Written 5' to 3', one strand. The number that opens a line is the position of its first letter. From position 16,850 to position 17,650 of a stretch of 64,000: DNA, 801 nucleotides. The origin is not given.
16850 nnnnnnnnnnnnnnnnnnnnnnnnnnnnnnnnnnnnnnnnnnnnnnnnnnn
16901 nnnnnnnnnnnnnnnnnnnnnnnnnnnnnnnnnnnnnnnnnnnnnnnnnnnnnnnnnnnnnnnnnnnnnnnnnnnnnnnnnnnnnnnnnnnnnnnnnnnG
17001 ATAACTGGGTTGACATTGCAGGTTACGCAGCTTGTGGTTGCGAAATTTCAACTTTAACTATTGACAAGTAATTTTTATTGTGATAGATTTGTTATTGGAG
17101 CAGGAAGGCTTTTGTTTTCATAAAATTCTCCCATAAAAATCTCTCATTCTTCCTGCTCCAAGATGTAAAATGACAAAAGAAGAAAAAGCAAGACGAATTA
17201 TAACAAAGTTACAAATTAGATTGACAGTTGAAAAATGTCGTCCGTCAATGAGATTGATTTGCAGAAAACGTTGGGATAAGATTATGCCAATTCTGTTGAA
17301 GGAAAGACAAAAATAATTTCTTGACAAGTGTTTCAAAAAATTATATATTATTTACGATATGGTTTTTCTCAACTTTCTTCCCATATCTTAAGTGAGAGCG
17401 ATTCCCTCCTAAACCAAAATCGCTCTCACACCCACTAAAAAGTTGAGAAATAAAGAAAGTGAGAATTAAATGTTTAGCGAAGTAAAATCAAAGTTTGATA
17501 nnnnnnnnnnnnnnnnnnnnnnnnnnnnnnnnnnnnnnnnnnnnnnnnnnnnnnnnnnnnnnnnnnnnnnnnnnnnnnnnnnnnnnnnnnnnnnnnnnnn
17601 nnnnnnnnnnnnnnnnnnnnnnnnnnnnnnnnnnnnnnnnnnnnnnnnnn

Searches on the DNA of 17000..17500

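Call 88: search_rna_families(source=window, start=17000, end=17500, threshold=evalue, max_evalue=1)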
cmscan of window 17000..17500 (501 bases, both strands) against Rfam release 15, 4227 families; matches with E-value up to 1: 0.
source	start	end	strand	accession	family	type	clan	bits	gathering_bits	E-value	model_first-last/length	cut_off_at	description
